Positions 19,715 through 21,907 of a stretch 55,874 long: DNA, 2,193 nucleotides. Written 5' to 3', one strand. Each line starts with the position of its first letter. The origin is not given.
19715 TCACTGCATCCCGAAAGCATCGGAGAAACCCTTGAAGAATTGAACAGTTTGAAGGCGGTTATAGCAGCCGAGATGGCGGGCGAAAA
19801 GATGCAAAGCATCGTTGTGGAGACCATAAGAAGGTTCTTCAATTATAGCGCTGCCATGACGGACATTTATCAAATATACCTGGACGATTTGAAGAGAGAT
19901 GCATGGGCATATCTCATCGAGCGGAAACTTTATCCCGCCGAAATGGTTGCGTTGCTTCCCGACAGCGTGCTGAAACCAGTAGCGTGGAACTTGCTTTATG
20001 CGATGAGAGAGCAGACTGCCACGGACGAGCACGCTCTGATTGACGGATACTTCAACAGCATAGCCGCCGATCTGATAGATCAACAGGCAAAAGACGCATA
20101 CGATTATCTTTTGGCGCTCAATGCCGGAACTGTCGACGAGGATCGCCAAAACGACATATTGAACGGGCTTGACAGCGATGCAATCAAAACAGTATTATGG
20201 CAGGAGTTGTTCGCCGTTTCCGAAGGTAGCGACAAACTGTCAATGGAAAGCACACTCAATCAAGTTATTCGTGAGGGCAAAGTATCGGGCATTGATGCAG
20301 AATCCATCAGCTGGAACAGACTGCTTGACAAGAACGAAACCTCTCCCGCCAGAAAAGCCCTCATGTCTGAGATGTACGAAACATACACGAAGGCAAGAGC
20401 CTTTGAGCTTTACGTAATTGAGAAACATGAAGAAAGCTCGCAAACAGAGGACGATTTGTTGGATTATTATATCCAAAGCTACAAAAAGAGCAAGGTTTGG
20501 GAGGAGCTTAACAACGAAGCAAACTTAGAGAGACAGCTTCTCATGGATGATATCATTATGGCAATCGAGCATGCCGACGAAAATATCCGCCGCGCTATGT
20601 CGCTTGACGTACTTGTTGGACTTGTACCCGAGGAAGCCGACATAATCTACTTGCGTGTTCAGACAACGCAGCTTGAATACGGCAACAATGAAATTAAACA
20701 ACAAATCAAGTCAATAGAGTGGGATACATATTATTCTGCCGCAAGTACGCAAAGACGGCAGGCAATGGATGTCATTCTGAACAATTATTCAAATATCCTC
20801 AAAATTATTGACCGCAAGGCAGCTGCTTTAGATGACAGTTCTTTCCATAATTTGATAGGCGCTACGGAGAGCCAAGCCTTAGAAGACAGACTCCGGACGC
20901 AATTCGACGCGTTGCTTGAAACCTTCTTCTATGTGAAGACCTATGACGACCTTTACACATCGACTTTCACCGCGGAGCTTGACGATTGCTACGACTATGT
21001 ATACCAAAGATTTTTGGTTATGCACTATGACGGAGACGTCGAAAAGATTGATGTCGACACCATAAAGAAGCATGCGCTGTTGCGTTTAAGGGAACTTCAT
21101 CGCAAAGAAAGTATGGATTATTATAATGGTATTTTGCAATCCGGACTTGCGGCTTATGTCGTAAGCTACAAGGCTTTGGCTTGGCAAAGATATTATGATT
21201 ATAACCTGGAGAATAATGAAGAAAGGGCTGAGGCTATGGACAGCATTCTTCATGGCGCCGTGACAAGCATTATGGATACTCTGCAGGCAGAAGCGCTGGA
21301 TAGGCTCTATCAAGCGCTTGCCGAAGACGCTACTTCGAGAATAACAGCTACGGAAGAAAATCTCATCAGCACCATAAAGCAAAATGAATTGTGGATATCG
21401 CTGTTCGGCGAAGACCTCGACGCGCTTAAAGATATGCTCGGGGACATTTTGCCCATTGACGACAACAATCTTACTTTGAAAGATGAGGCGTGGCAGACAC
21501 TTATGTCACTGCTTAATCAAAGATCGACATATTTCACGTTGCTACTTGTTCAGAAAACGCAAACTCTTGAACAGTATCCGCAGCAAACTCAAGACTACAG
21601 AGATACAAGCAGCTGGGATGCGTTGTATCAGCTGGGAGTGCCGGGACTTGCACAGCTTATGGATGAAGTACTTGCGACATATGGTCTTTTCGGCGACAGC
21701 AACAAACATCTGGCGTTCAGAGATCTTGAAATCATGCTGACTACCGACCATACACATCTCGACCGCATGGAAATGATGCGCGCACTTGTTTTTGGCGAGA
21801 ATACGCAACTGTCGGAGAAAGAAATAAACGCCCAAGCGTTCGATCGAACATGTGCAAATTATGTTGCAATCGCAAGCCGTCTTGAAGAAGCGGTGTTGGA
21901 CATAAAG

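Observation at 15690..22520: Recurrent aromatic-centred helix motif shared by both giant ORFs, a possible undescribed repeat family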

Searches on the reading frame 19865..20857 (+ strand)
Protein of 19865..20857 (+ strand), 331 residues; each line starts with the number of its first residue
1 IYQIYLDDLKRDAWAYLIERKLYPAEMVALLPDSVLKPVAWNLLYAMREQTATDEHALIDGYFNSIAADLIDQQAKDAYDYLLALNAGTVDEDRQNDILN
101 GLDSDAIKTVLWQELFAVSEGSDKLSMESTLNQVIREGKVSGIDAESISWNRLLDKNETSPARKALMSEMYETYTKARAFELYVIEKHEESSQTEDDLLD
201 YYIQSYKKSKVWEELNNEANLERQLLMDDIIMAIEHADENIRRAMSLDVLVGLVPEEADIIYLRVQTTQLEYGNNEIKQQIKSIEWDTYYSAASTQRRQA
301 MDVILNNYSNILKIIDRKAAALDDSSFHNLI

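Call 75: predict_structure(alignment_id=A4)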
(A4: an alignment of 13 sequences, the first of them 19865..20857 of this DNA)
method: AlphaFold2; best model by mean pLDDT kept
length: 331 residues; sequences in the alignment: 13
mean_pLDDT: 79.5   pTM: 0.61
mean pLDDT of the five models: 79.5, 74.7, 70.9, 66.2, 62.1
residues with pLDDT >= 90: 70; 70-90: 181; 50-70: 77; < 50: 3
segments of 3 or more residues with pLDDT < 50: none
pLDDT, mean of each block of 10 residues (from residue 1): 54 60 55 58 65 67 72 86 81 89 91 86 86 77 78 87 90 93 83 77 86 91 93 84 91 87 83 66 81 81 86 84 76 65
secondary structure, 60 per line:
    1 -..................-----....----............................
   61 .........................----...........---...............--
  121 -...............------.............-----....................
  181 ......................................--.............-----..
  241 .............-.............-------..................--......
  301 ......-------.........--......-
elements in order: H2-19 H25-28 H33-85 H90-100 H104-118 H122-136 H143-155 H161-218 H221-233 H239-253 H255-267 H275-292 H295-306 H314-322 H325-330
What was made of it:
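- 19865..20857 (+): Segment modelled with AlphaFold2 (ORF2 aa 3690-4020). pLDDT 79.5, pTM 0.61, all-helical (call 75).
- On TPR/HAT-like solenoid (Pfam clan CL0020): Helices of 53 and 58 residues (call 75).
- Closest known: TPR / HAT / Sel1-like alpha-solenoid repeats. Different: Irregular spacing and long through-helices (call 75).
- The anchors lie 5-6 residues before helix ends (call 75). The model contains 53- and 58-residue continuous helices (call 75). Long 50-60-residue helices are predicted (call 75). The monomer model already reaches pTM 0.61 as a self-contained fold (call 75).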

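Call 79: fold_search(model_id=the predicted structure, library=pdb)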
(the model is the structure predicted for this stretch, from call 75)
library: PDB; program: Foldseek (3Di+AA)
matches with E <= 10: 27; with E <= 0.001: 0
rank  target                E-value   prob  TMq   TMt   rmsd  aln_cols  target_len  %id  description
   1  6xns_F                2.4e+00  0.11  0.21  0.21  26.2       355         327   12  C3_crown-05 (released 2020-12-23)
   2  4tql_B                2.9e+00  0.06  0.13  0.16  33.9       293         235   10  Computationally designed three helix bundle (released 2014-10-15)
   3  8to0_AD               3.0e+00  0.05  0.15  0.15  46.9       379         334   10  48-nm repeating structure of doublets from mouse sperm flagella (released 2023-11-01)
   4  3kbu_A                4.4e+00  0.05  0.15  0.17  32.0       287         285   15  Crystal structure of the ankyrin binding domain of human erythroid beta spectrin (repeats 13-15) in complex with the s (released 2010-02-02)
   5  6xns_B                4.4e+00  0.04  0.16  0.16  25.7       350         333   12  C3_crown-05 (released 2020-12-23)
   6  5jqh_B                4.4e+00  0.04  0.14  0.12  20.5       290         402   13  Structure of beta2 adrenoceptor bound to carazolol and inactive-state stabilizing nanobody, Nb60 (released 2016-07-13)
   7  9m8l_R                5.8e+00  0.03  0.15  0.16  26.4       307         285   13  cryo-EM structure of human TAS2R4 (released 2026-03-18)
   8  6jlf_A                6.1e+00  0.04  0.14  0.17  25.9       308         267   11  Crystal structure of a bacterial Bestrophin homolog from Klebsiella pneumoniae D179A mutation - HR (released 2019-11-13)
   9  8wm3_B                6.3e+00  0.10  0.14  0.07  15.0       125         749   18  Cryo-EM structure of ACE2-SIT1 complex with tiagabine (released 2024-09-25)
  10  8qo9_B1               6.3e+00  0.03  0.12  0.06  23.7       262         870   13  Cryo-EM structure of a human spliceosomal B complex protomer (released 2024-01-24)
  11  3mvp_B                6.3e+00  0.02  0.08  0.12  25.1       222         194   10  The Crystal Structure of a TetR/AcrR transcriptional regulator from Streptococcus mutans to 1.85A (released 2010-05-12)
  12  8whk_A                6.6e+00  0.04  0.10  0.14  27.1       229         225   10  Crystal structure of CLASP2 in complex with LL5beta (released 2024-08-28)
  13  9hny_FN               6.6e+00  0.02  0.10  0.10  18.1       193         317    7  Mitoribosomal small subunit in complex with Mettl15 and Mettl17 (released 2025-03-26)
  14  4lde_A                7.0e+00  0.03  0.14  0.12  19.7       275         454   14  Structure of beta2 adrenoceptor bound to BI167107 and an engineered nanobody (released 2013-09-25)
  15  6n7p_E                7.0e+00  0.02  0.12  0.08  24.6       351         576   13  S. cerevisiae spliceosomal E complex (UBC4) (released 2019-09-18)
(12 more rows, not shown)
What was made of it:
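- On Spectrin repeat (PF00435): 3kbu_A gives E 4.4 and TM 0.15/0.17 (call 79).
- Closest known: Spectrin-type three-helix-bundle rods. Same: Beta-spectrin repeats 13-15 (3kbu) are among the top, non-significant, Foldseek hits (call 79).
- Closest known: Spectrin-type three-helix-bundle rods. Different: Foldseek E 4.4, TM 0.15-0.17 (call 79).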

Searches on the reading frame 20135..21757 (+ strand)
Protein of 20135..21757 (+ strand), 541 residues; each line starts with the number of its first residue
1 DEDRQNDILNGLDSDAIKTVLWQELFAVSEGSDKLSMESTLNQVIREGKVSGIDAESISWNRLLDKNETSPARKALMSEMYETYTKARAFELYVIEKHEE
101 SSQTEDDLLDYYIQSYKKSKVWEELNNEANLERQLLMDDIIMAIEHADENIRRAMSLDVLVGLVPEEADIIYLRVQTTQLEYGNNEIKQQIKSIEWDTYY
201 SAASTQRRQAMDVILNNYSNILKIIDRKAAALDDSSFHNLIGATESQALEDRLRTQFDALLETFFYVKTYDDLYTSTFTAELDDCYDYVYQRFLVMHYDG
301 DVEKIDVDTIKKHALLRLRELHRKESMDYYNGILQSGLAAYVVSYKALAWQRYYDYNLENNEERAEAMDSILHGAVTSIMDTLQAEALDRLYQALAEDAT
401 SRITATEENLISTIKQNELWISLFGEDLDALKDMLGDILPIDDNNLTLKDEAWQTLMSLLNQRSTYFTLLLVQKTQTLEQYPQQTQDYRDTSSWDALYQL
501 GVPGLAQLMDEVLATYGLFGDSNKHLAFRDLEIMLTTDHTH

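Call 32: predict_structure(alignment_id=A1)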
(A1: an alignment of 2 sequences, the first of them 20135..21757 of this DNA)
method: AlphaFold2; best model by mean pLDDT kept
length: 541 residues; sequences in the alignment: 2
mean_pLDDT: 38.4   pTM: 0.21
mean pLDDT of the five models: 38.4, 36.9, 36.2, 35.4, 33.8
residues with pLDDT >= 90: 0; 70-90: 0; 50-70: 34; < 50: 507
segments of 3 or more residues with pLDDT < 50: 1-36, 48-200, 202-204, 217-354, 356-360, 362-471, 482-492, 498-509, 511-541
pLDDT, mean of each block of 10 residues (from residue 1): 39 45 39 44 51 44 38 43 38 31 39 35 33 35 34 32 31 31 28 39 48 49 43 35 39 47 42 31 35 35 36 36 34 31 37 43 47 41 37 33 33 30 33 35 33 36 40 51 45 49 45 39 41 33 27
secondary structure, 60 per line:
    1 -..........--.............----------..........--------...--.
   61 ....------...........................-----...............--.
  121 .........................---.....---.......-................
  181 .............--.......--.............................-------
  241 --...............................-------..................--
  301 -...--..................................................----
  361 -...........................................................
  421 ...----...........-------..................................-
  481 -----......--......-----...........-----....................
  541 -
elements in order: H2-11 H14-26 H37-46 H60-64 H71-97 H103-117 H120-145 H149-153 H157-163 H165-193 H196-202 H205-233 H243-273 H281-298 H307-356 H362-423 H428-438 H446-479 H486-491 H494-499 H505-515 H521-540
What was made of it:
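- The first model, built with 2 sequences, was useless (pLDDT 38; call 32).
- Tried and rejected: AlphaFold2 with 2 sequences failed (pLDDT 38; call 32).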

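Call 38: find_related_loci(query=A1, collection=genome_contigs, flank=10000)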
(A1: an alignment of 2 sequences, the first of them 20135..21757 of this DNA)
Query A1 (541 aa) in genome_contigs; peptide patterns used: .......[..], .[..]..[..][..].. (x = any residue, [..] = any of these).
64 stretches matched a pattern; 1 encode a relative of the query (tblastn E <= 1e-3); 1 distinct loci.
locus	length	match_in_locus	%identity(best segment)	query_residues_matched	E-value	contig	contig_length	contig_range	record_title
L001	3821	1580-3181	56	8-539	0e+0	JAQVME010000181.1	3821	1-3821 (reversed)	MAG: Clostridia bacterium isolate STF1_126 NODE_105935_length_3821_cov_2.878452_Sandtown_F1, whole genome shotgun sequen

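Call 88: find_related_loci(query=A1, collection=metagenome_contigs, flank=3000)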
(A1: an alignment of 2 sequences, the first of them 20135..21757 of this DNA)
Query A1 (541 aa) in metagenome_contigs; peptide patterns used: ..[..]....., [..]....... (x = any residue, [..] = any of these).
121 stretches matched a pattern, but none encodes a relative of the query by tblastn (E <= 1e-3).

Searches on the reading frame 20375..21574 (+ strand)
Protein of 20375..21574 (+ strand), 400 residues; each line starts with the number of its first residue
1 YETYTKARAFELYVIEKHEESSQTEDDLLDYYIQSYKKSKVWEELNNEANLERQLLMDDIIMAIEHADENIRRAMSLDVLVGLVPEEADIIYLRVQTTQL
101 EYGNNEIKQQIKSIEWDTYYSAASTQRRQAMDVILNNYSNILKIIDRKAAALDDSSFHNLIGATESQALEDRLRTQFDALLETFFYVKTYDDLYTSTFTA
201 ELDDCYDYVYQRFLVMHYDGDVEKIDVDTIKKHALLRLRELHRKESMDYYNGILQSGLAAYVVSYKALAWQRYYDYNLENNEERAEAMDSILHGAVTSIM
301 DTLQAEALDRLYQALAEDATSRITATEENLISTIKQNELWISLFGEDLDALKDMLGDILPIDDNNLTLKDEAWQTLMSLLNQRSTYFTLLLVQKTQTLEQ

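Call 43: search_protein_families(library=pfam, proteins=[window:20375-21574:+], max_evalue=10)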
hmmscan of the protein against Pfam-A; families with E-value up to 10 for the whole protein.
window:20375-21574:+ (400 aa): 5 families
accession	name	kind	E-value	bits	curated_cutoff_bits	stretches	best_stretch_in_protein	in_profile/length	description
PF20321.3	DUF6616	-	0.00028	21.6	27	1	31-125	3-94/111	Family of unknown function (DUF6616)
PF01337.24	Barstar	-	0.0083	16.5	23.4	1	340-370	27-56/96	Barstar (barnase inhibitor)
PF23240.1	HAT_PRP39_N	-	0.025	15.1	27.7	1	150-295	10-151/168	PRP39 N-terminal HAT repeat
PF17262.7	Cas6b_C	-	0.044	14.4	39.4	1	263-324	13-75/114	Cas6b C-terminal domain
PF24820.1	Diguanyl_cycl_sensor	-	0.15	12.4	28.1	1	133-183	9-59/109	Diguanylate cyclase-like sensor domain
